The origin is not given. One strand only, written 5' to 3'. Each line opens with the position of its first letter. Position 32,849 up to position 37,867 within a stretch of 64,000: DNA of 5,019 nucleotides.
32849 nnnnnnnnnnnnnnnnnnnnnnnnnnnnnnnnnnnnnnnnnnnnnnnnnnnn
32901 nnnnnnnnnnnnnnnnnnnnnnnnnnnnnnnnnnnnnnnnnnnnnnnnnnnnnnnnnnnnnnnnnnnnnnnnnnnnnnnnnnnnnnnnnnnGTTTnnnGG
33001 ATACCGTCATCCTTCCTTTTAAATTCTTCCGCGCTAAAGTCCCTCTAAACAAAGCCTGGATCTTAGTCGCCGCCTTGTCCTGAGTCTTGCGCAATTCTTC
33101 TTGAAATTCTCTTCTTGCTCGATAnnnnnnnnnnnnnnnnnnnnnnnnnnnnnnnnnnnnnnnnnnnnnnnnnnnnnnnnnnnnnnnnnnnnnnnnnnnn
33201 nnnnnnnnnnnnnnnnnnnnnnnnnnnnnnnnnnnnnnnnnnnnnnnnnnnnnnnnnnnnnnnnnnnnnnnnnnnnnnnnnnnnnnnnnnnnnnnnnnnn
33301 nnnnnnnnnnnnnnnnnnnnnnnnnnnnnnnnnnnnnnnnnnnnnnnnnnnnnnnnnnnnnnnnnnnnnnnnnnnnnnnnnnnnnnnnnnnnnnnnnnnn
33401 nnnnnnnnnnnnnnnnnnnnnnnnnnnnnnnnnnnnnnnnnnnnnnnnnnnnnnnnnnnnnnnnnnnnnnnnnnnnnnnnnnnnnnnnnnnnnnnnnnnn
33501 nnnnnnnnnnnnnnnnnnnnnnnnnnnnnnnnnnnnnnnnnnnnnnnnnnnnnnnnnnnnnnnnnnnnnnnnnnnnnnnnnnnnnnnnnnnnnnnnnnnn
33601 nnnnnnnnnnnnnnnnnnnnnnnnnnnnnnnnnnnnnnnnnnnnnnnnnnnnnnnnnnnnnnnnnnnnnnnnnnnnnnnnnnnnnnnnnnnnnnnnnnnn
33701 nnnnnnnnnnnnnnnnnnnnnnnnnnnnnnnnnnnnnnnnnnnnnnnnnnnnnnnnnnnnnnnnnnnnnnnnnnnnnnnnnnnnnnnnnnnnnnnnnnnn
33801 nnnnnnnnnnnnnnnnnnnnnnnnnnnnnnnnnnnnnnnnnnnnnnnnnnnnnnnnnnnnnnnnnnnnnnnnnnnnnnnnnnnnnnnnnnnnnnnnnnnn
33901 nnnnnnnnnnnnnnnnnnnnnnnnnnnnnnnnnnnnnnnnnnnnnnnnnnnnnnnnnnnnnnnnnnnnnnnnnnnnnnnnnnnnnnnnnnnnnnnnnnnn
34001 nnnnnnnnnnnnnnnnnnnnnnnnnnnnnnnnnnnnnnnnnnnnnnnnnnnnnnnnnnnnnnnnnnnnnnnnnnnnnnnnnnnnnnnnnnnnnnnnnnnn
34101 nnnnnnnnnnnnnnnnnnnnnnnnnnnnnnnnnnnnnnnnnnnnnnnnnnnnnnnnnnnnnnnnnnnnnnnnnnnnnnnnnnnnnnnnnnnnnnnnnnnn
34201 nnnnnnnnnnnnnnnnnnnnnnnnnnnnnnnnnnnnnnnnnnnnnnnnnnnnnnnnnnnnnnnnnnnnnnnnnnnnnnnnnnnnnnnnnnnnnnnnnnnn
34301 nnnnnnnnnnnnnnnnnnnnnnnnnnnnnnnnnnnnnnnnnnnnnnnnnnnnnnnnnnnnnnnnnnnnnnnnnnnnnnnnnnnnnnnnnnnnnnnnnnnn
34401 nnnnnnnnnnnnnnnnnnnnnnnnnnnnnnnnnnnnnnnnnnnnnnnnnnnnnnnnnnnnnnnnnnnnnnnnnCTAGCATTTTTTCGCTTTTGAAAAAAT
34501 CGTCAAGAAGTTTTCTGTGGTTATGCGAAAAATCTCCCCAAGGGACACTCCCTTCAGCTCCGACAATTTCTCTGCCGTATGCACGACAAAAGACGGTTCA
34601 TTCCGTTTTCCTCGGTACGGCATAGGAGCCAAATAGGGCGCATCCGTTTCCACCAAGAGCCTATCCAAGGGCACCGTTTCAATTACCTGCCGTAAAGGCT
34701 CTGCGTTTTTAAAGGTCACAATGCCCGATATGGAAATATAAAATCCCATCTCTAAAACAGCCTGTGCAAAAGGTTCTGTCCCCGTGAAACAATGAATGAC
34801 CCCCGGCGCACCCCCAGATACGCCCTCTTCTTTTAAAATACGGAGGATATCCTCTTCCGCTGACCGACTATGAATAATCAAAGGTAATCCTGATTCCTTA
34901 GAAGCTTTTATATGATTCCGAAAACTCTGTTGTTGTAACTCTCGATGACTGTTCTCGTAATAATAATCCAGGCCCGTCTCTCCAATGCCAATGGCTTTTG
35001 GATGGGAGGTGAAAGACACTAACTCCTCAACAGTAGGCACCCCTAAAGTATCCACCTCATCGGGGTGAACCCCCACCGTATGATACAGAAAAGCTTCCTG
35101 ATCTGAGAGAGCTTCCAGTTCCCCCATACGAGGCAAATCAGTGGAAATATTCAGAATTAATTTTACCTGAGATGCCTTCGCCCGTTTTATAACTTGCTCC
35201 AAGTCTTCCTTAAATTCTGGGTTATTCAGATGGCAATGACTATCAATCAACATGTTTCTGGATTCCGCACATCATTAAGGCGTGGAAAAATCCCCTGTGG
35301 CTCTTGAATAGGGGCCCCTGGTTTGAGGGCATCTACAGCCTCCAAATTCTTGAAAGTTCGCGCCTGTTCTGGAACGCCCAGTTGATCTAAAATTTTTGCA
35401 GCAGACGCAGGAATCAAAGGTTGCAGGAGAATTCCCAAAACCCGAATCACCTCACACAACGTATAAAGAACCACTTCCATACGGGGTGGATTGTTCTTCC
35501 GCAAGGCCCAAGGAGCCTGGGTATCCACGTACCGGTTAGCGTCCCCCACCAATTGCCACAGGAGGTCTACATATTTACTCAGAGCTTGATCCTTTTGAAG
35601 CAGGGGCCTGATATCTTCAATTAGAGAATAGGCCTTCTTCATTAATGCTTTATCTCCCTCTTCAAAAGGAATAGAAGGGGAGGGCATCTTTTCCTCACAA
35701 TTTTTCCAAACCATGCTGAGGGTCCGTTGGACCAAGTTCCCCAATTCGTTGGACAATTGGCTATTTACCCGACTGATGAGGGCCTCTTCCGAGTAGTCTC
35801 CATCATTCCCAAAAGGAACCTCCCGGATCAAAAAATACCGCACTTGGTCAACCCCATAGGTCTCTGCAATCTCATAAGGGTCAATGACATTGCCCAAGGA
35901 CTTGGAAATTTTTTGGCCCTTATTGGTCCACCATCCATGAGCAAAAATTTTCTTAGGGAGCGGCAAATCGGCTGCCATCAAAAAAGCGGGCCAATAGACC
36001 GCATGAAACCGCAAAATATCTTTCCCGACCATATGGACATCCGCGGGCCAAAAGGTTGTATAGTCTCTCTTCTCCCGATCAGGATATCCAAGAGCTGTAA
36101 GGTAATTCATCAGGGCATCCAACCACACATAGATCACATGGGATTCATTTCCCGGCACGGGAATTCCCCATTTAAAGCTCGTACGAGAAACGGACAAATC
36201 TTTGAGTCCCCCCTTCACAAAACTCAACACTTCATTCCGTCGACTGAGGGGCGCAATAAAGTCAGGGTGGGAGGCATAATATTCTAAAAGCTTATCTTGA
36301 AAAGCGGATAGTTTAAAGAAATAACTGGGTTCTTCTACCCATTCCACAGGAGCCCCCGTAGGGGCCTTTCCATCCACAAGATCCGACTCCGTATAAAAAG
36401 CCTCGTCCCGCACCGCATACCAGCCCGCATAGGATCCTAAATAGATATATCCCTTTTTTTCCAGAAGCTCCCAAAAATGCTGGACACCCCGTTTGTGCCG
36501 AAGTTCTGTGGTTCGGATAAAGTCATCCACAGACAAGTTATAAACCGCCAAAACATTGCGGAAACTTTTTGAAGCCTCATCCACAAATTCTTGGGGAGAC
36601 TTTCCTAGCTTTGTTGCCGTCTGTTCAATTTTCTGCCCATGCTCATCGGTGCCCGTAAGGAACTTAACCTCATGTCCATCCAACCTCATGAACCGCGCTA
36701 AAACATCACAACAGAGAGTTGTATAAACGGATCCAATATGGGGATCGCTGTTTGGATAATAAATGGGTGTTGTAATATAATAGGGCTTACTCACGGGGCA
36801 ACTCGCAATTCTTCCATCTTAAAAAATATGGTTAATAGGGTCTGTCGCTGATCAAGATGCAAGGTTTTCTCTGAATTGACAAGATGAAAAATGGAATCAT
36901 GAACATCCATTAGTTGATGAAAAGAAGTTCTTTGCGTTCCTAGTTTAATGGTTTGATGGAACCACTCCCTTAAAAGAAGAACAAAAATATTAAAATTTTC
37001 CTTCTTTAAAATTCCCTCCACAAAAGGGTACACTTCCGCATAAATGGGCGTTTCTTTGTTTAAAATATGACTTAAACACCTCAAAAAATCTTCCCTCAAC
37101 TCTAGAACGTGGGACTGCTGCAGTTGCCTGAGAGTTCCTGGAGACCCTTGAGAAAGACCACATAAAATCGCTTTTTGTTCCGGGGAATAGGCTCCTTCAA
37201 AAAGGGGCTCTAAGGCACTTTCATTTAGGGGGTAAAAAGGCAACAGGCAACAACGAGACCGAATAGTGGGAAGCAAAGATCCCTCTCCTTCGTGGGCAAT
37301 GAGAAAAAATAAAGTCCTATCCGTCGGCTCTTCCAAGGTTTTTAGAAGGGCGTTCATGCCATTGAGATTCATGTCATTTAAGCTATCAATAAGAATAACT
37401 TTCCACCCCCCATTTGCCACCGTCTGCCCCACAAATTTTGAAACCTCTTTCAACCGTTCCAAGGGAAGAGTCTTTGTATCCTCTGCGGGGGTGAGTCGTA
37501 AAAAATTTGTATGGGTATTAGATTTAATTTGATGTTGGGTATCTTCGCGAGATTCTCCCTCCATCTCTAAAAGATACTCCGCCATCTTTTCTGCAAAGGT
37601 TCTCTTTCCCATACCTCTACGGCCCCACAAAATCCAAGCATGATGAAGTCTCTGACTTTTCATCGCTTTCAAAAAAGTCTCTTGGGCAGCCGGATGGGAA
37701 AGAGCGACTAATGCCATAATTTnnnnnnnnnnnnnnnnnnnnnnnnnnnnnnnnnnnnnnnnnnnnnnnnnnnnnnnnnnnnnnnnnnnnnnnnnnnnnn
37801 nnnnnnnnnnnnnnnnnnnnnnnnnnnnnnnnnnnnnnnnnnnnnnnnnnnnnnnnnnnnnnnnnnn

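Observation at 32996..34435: Secreted S8 subtilase carrying a canonical eukaryotic IQ calmodulin-binding motif at its C-terminus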

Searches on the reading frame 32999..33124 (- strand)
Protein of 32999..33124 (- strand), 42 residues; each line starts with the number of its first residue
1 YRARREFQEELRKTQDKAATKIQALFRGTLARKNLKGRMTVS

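Call 65: search_solved_structures(query=window:32999-33124:-, max_evalue=10, show_alignments=5)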
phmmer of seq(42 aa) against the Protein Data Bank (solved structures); distinct sequences matched with E-value up to 10: 9.
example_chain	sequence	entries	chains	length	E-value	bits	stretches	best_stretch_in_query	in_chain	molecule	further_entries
7jrj_K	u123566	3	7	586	5.7e-07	32.2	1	15-35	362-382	Nucleoside diphosphate kinase 6 | Flagellar radial spoke protein 23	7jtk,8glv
7ju4_x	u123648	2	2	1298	9.8e-06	28.5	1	7-38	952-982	CFAP91 domain-containing protein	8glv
9fqr_Ic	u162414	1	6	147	0.0057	20.2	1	6-37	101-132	Sperm surface protein Sp17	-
4e53_A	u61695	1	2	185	0.0094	19.5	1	17-38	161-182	Calmodulin, Linker, IQ motif of Neuromodulin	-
8j07_K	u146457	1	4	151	0.014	19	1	8-39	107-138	Sperm surface protein Sp17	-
7n6g_4Q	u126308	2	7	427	0.025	18.2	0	6-36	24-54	FAP305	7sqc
4e50_A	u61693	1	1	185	0.17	15.7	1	17-37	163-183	Calmodulin, Linker, IQ motif of Neurogranin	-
6r0j_A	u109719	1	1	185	1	13.4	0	7-36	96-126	Rhomboid family serine protease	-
9fqr_Oj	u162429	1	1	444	5.2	11.2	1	6-38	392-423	Dynein regulatory complex protein 10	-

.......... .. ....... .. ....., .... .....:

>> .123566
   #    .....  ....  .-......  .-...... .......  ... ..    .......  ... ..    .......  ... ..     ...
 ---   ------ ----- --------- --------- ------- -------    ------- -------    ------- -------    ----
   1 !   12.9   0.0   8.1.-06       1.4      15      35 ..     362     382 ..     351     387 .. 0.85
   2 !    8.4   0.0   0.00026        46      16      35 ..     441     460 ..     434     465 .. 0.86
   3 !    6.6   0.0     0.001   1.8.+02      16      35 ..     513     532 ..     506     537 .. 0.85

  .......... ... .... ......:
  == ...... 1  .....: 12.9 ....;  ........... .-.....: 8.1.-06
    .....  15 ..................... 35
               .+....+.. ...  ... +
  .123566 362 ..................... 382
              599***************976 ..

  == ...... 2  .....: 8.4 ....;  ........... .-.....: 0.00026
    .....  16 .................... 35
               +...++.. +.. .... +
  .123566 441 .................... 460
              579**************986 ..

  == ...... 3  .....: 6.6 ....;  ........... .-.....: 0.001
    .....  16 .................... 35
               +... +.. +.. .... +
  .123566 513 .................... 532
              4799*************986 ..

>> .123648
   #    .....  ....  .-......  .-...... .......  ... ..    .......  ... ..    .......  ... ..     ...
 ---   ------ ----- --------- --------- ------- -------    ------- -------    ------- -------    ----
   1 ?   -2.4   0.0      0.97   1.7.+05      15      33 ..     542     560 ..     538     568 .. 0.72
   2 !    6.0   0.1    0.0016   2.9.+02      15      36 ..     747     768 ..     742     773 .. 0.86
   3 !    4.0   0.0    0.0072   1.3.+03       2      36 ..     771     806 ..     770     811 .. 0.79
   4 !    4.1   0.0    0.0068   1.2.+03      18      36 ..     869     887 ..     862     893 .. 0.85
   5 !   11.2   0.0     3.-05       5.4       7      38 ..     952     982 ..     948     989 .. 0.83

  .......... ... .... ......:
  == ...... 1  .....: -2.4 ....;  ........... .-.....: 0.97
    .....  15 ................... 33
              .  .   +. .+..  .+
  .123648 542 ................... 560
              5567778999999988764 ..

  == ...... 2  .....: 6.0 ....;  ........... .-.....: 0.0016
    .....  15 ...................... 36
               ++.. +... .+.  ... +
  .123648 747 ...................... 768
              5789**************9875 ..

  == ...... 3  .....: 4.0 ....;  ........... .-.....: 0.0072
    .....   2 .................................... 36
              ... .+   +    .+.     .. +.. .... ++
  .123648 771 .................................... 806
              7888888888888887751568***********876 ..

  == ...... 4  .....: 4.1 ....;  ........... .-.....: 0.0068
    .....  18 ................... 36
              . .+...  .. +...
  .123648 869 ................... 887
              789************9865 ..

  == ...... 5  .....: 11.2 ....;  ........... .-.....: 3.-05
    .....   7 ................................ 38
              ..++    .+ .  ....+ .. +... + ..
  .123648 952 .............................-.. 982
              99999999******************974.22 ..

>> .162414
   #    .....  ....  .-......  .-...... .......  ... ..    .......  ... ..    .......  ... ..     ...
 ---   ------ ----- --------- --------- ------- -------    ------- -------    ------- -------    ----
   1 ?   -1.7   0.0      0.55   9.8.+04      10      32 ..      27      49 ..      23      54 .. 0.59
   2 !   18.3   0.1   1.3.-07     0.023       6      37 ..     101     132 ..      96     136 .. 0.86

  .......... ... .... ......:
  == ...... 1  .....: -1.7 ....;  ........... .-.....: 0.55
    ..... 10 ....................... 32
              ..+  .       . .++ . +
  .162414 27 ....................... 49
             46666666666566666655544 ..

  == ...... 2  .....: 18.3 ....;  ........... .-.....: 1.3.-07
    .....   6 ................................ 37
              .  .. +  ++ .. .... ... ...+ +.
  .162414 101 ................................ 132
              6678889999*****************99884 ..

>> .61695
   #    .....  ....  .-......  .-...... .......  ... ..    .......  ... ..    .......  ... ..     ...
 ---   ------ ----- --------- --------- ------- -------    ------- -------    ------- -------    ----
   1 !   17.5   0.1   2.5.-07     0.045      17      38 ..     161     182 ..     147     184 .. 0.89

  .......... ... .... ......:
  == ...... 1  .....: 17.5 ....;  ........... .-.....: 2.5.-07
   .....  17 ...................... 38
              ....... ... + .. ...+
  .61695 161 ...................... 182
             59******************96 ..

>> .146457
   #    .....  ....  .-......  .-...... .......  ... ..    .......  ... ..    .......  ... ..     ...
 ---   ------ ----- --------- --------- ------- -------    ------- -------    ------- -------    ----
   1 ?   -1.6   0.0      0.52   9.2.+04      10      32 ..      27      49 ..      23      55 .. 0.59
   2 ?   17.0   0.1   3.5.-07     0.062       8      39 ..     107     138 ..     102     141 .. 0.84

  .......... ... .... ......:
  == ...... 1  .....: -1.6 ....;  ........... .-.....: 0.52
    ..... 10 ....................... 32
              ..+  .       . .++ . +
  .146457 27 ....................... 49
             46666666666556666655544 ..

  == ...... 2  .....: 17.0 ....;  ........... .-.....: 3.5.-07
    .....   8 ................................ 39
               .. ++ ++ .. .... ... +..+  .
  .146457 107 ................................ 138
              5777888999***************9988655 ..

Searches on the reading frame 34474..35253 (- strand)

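Call 3: search_protein_families(library=pfam, proteins=[window:34474-35253:-], max_evalue=1)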
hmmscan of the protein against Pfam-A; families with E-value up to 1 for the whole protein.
window:34474-35253:- (259 aa): 3 families
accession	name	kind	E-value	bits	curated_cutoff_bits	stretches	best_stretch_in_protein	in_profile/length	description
PF01026.27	TatD_DNase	-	4.7e-86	288.7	27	1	3-254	1-253/253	TatD related DNase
PF02126.24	PTE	-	0.12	12.2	22.4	1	107-159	140-195/298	Phosphotriesterase family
PF04909.20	Amidohydro_2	-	0.14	12.3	26.4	0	171-210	205-252/289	Amidohydrolase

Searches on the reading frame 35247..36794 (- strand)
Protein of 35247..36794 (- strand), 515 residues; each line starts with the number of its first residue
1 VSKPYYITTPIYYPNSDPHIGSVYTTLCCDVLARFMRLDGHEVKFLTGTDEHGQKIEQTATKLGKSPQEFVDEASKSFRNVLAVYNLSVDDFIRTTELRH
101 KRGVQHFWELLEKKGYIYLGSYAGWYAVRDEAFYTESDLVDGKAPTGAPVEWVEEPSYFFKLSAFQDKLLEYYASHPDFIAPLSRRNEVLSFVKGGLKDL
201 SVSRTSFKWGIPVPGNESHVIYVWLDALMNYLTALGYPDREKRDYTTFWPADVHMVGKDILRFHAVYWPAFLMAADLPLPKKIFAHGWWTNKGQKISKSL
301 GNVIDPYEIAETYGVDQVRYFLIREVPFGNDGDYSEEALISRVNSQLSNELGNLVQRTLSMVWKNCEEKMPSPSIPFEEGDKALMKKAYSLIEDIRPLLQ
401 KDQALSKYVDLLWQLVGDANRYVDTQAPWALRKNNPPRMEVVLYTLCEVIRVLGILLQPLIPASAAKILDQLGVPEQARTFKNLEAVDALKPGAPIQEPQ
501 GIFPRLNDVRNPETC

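Call 14: search_protein_families(library=ncbifam, proteins=[window:35247-36794:-], max_evalue=0.00001)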
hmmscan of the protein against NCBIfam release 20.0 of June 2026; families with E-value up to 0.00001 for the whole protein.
window:35247-36794:- (515 aa): 19 families
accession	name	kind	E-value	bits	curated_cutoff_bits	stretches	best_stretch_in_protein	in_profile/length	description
NF008900.0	PRK12267.1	equivalog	9.2e-211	701.7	598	1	2-508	3-512/648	methionine--tRNA ligase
TIGR00398.1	metG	equivalog_domain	2.8e-159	531.3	336.35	2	150-490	176-519/530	methionine--tRNA ligase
NF008860.0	PRK11893.2-2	equivalog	1.6e-109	367.5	761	3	245-474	322-549/583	methionine--tRNA ligase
NF001100.0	PRK00133.1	equivalog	6e-97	325.8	587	2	135-508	166-533/676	methionine--tRNA ligase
TIGR00422.1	valS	equivalog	5.8e-34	117.2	612.1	2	217-473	447-700/863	valine--tRNA ligase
NF009687.0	PRK13208.1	equivalog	1.1e-30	106.5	738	2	217-473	455-706/801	valine--tRNA ligase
TIGR00392.1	ileS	equivalog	1.7e-28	99.3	621.4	1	217-476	532-793/861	isoleucine--tRNA ligase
NF008957.0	PRK12300.1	subfamily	6.2e-27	93.9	677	2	242-473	571-780/946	leucine--tRNA ligase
NF004349.1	PRK05729.1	equivalog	1.2e-23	83.3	704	1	217-473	437-684/860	valine--tRNA ligase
TIGR00396.1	leuS_bact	equivalog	2.8e-22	78.7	548.4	2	3-171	29-202/843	leucine--tRNA ligase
NF008859.0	PRK11893.2-1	equivalog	6.4e-19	68.2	553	2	6-121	5-122/498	methionine--tRNA ligase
TIGR00395.1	leuS_arch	equivalog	2.4e-17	62.3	648.5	1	242-473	565-777/938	leucine--tRNA ligase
NF011492.0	PRK14900.1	equivalog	1.4e-14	53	1783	1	218-474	454-709/1044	valine--tRNA ligase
TIGR00435.1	cysS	equivalog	1.5e-14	53.9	340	1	252-435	221-390/466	cysteine--tRNA ligase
NF000540.1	alt_ValS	exception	2.3e-14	52.3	900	1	239-465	516-736/827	valine--tRNA ligase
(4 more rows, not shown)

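Call 30: find_related_loci(query=window:35247-36794:-, collection=genome_contigs, flank=6000)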
Query window:35247-36794:- (515 aa) in genome_contigs; peptide patterns used: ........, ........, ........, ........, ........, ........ (x = any residue, [..] = any of these).
600 stretches matched a pattern (row limit reached: there are more); 599 encode a relative of the query (tblastn E <= 1e-3); the best 80 are kept; 80 distinct loci.
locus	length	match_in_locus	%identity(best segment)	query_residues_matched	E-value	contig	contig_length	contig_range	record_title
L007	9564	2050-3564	59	5-506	0e+0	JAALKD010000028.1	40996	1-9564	MAG: Sphingomonadales bacterium isolate MH1_Bin8 NODE_375_length_40996_cov_8.006253, whole genome shotgun sequence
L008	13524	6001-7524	59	3-506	0e+0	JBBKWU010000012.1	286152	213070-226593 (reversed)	MAG: Bdellovibrionales bacterium isolate metabat_bins.243 k119_1217461, whole genome shotgun sequence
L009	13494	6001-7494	59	5-506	0e+0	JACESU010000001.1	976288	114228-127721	MAG: Alphaproteobacteria bacterium isolate MCMED-G24 Alphaproteobacteria-MCMED-G24-C1, whole genome shotgun sequence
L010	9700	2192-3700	58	5-505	0e+0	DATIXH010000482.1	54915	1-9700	MAG TPA_asm: Candidatus Acidoferrum sp. isolate SMAG_U15244 k141_3140238, whole genome shotgun sequence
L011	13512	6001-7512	57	3-505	0e+0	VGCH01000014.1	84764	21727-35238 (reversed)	MAG: Alphaproteobacteria bacterium isolate M_surface_9_m2_109 M_surface_9_m2_109_Ga0194116_10000355, whole genome shotgu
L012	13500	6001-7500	56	3-506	0e+0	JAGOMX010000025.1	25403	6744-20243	MAG: Alphaproteobacteria bacterium isolate Gw_Bodden_bin_246 Gw_Bodden_2220_length_25403_cov_5.699755, whole genome shot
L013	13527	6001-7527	56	3-506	0e+0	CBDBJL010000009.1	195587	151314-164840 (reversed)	MAG: Alphaproteobacteria bacterium isolate d9715cf2-d0c2-4383-a153-89bb734099c9 genome assembly, contig: contig_9, whole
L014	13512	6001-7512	54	3-507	0e+0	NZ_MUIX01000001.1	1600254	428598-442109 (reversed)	Wolbachia endosymbiont of Laodelphax striatellus strain wstri scaffold1, whole genome shotgun sequence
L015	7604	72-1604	50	1-508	5e-173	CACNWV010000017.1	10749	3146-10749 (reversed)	MAG: uncultured Pelagibacteraceae bacterium isolate AH-287-E19 genome assembly, contig: AH-287-E19_NODE_17, whole genome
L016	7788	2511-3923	52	1-469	7e-169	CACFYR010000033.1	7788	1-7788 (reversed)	uncultured Pelagibacteraceae bacterium isolate AG-422-A05 genome assembly, contig: AG-422-A05_NODE_33, whole genome shot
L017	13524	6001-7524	49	1-506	4e-168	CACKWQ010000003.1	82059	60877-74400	uncultured Pelagibacteraceae bacterium isolate AG-457-M16 genome assembly, contig: AG-457-M16_NODE_3, whole genome shotg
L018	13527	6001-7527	48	1-507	8e-162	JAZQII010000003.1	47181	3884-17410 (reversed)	MAG: Clostridia bacterium isolate T1900044625_TS20190091.MAGScoT_cleanbin_000022 SGB_931_k141_1563735, whole genome shot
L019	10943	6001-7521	47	3-507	4e-159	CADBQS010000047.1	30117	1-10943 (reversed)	MAG: uncultured Ruminococcus sp. isolate RUG14215 genome assembly, contig: RUG14215_asm_47, whole genome shotgun sequenc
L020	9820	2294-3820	49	1-507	8e-159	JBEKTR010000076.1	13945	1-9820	MAG: Terriglobales bacterium isolate SPRUCE 562 SPRUCE_562_76, whole genome shotgun sequence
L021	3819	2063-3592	48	1-507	3e-164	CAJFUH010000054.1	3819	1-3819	uncultured Clostridia bacterium isolate Coassembly_mag_338 genome assembly, contig: MAGpy_11413_min2k_bin_338_fak87_3213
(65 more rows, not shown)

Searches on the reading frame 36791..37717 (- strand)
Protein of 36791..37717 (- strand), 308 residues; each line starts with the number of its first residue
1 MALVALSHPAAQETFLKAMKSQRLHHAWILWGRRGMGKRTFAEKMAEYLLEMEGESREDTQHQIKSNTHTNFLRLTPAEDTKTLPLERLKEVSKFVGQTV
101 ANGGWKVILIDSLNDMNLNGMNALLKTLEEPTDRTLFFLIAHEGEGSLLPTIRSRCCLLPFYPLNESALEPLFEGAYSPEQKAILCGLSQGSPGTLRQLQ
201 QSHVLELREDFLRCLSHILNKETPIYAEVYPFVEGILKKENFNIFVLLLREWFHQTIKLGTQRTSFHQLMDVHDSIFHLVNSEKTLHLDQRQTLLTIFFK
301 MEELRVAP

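Call 14: search_protein_families(library=ncbifam, proteins=[window:36791-37717:-], max_evalue=0.00001)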
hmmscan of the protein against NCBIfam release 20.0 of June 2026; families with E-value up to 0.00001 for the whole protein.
window:36791-37717:- (308 aa): 57 families (the best 25 are shown)
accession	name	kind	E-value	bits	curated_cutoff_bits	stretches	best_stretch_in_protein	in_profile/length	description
NF005677.0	PRK07471.1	equivalog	8.1e-51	173.3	252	1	7-303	23-363/366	DNA polymerase III subunit delta'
TIGR00678.1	holB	equivalog_domain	3.6e-42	144.1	180.6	1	14-194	3-186/188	DNA polymerase III subunit delta'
NF006586.0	PRK09112.1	equivalog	1.5e-41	142.8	308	1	7-303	27-346/351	DNA polymerase III subunit delta'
NF004310.0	PRK05707.1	equivalog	3.2e-41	141.8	280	1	7-283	4-283/328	DNA polymerase III subunit delta'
NF005638.0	PRK07399.1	subfamily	5.6e-32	111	230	2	83-222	106-245/317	DNA polymerase III subunit delta'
NF005972.1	PRK08058.1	equivalog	2.2e-26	92.8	340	1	8-283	10-293/328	DNA polymerase III subunit delta'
NF005941.0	PRK07993.1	equivalog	1.5e-24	87.2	477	1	13-222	12-227/334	DNA polymerase III subunit delta'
NF005362.0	PRK06871.1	equivalog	2.3e-24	86.2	456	1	15-288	15-287/327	DNA polymerase III subunit delta'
NF006430.0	PRK08699.1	equivalog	4.4e-24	85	481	1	18-256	14-255/325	DNA polymerase III subunit delta'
NF004759.0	PRK06090.1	equivalog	2.9e-23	82.7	457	1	14-247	14-249/319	DNA polymerase III subunit delta'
NF005926.0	PRK07940.1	equivalog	4.6e-23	82.1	300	1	10-220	22-233/394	DNA polymerase III subunit delta'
NF004047.0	PRK05564.1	equivalog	2.9e-22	79.1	282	1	8-233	9-225/313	DNA polymerase III subunit delta'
TIGR02397.1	dnaX_nterm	equivalog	3.4e-20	72.6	250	1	13-169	24-181/355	DNA polymerase III subunit gamma/tau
NF005515.0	PRK07132.1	equivalog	4.3e-19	69.1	204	1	17-257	12-240/301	DNA polymerase III subunit delta'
NF005408.0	PRK06964.1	equivalog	5.6e-19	68.7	483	1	81-217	109-243/342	DNA polymerase III subunit delta'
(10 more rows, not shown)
